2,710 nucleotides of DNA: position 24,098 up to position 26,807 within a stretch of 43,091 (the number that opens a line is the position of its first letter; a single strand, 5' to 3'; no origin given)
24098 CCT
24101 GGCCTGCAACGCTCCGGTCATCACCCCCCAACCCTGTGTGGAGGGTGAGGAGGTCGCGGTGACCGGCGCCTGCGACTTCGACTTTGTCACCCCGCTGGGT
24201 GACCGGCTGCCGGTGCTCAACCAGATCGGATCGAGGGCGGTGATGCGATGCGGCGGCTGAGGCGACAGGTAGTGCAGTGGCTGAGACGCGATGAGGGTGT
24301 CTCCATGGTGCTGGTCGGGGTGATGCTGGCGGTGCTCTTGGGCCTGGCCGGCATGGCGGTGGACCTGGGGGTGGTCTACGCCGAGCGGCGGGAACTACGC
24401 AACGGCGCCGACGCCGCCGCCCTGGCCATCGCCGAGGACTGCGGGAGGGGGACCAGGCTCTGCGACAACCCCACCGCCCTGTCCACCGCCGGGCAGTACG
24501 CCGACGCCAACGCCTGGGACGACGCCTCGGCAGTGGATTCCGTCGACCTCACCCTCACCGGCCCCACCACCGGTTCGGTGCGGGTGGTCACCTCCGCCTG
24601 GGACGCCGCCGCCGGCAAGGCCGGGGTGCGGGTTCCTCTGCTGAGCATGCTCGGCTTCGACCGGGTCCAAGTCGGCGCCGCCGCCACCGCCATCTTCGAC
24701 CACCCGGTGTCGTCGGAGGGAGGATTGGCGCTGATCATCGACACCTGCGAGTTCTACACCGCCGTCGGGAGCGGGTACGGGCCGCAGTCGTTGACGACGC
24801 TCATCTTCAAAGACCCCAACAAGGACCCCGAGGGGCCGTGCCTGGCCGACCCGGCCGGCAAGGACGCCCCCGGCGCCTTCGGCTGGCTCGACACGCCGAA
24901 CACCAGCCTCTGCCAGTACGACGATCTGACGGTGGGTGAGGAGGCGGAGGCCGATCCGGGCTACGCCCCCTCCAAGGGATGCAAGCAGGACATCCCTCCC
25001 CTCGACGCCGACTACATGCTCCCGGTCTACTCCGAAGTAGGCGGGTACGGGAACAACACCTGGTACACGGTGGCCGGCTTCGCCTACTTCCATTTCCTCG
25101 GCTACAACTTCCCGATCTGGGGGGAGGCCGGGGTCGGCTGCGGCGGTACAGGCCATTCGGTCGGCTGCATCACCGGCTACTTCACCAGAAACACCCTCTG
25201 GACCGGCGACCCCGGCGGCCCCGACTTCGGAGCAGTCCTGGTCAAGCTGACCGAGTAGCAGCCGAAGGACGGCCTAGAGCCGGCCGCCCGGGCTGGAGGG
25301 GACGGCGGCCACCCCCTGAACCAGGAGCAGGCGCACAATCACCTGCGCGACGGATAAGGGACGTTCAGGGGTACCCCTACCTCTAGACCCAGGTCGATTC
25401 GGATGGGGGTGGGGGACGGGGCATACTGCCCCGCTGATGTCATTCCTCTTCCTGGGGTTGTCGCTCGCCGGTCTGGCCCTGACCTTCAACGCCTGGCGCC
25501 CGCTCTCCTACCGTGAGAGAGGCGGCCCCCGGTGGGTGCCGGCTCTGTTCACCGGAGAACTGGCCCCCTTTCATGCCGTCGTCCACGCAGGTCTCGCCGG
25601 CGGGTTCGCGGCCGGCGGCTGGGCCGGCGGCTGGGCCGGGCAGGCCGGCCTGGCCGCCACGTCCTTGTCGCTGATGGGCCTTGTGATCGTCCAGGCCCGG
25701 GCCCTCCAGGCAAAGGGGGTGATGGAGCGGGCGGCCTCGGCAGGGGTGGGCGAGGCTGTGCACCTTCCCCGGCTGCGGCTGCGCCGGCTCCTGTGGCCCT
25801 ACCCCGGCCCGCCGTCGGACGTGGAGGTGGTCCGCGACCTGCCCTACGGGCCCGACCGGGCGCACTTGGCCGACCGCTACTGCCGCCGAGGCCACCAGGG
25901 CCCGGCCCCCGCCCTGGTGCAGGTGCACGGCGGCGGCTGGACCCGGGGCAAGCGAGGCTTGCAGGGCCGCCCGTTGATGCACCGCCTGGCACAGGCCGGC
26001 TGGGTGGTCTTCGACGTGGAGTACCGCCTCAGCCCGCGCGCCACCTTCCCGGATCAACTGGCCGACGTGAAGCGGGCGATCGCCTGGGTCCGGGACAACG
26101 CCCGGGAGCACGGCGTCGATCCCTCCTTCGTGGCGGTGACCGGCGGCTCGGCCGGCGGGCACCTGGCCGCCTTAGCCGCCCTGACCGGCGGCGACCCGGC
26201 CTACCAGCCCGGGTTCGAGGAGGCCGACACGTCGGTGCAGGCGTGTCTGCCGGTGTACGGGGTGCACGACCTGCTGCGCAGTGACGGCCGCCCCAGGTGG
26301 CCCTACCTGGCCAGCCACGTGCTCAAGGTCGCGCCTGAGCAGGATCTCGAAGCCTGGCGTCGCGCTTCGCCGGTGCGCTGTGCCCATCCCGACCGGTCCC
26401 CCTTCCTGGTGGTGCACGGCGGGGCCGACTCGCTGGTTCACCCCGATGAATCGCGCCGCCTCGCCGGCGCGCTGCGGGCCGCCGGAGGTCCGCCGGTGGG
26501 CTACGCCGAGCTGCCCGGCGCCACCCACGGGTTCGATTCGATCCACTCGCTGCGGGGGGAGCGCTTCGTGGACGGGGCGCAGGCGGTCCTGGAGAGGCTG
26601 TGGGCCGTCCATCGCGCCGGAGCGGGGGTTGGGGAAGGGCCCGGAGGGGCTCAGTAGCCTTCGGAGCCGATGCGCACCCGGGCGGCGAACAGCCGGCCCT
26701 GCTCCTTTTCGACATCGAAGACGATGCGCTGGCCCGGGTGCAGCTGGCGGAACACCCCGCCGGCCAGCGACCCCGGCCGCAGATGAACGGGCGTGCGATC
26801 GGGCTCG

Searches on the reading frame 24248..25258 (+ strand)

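Call 76: search_protein_families(library=pfam, proteins=[window:24248-25258:+])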
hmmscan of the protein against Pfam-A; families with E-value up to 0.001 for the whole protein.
window:24248-25258:+ (336 aa): 1 family
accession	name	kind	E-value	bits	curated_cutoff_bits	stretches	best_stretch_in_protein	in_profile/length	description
PF13400.11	Tad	-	6.2e-10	39.7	22.3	1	19-60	3-43/47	Putative Flp pilus-assembly TadE/G-like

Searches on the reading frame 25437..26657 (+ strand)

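Call 76: search_protein_families(library=pfam, proteins=[window:25437-26657:+])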
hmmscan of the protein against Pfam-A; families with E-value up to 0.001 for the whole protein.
window:25437-26657:+ (406 aa): 5 families
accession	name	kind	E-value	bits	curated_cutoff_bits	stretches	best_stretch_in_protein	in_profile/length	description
PF20434.5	BD-FAE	-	6.4e-44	150.5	26.8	1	147-346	3-215/215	BD-FAE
PF07859.19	Abhydrolase_3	-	1.8e-26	93.7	25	1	160-366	1-208/210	alpha/beta hydrolase fold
PF00326.27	Peptidase_S9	-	8.9e-14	51.9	22.6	1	211-368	45-191/213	Prolyl oligopeptidase family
PF00135.34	COesterase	-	1e-06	28.4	27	1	157-249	103-202/515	Carboxylesterase family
PF12146.15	Hydrolase_4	-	7.2e-05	22.6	27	0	320-349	191-220/239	Serine aminopeptidase, S33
